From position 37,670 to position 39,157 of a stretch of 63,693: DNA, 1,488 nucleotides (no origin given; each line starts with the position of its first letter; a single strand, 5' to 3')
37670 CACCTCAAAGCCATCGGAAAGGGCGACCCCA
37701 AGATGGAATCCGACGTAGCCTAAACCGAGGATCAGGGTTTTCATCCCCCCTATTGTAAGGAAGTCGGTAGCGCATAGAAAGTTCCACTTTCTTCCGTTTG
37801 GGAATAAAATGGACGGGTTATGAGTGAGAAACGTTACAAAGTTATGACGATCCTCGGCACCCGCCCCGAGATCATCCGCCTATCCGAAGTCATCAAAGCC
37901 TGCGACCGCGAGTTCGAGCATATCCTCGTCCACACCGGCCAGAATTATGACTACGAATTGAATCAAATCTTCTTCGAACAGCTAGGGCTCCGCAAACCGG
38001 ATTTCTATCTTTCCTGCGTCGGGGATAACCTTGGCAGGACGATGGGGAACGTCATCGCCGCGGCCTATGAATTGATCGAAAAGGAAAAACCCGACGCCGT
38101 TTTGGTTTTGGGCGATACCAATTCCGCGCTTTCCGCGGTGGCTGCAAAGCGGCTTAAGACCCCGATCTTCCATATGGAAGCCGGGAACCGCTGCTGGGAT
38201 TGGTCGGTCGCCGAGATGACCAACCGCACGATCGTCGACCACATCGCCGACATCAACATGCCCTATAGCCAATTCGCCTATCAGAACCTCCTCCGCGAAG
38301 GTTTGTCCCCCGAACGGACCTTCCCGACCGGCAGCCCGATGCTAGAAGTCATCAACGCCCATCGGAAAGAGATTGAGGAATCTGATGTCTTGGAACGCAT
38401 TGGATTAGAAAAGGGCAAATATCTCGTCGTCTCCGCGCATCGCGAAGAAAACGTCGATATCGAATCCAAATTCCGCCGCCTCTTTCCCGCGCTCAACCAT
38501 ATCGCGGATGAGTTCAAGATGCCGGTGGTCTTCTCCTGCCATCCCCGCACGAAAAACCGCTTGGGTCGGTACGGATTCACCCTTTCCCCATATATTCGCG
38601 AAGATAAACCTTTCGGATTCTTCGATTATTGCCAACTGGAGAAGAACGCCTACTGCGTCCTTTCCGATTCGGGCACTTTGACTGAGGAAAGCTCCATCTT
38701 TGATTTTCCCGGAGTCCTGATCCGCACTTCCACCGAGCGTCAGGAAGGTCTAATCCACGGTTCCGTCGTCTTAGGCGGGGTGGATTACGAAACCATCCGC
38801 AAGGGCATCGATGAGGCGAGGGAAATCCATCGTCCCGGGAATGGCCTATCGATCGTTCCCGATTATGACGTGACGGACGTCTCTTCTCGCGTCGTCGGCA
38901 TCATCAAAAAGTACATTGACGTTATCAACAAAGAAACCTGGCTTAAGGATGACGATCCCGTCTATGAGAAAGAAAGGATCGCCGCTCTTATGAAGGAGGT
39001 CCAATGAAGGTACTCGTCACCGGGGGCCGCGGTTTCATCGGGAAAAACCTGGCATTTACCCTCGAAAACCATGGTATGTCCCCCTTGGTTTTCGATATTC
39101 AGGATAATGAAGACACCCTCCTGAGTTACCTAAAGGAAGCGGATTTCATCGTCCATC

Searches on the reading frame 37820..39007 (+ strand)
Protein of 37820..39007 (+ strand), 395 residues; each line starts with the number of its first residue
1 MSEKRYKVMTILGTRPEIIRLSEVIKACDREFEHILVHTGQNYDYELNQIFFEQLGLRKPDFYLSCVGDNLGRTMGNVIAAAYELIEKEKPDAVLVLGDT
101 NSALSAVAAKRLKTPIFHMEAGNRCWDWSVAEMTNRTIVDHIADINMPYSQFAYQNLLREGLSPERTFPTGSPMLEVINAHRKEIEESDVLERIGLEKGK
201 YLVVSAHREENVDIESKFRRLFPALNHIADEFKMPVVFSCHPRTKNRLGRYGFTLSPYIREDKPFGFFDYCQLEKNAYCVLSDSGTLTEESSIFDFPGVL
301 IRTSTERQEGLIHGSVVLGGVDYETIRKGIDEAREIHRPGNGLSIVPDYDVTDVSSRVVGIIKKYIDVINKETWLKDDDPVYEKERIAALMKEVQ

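Call 80: search_protein_families(library=pfam, proteins=[window:37820-39007:+], max_evalue=0.00001)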
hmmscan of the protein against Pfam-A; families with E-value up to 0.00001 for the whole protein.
window:37820-39007:+ (395 aa): 1 family
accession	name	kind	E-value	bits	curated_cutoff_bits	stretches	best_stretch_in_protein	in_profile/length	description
PF02350.25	Epimerase_2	-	2.2e-82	277.2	30.6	1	29-363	4-347/347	UDP-N-acetylglucosamine 2-epimerase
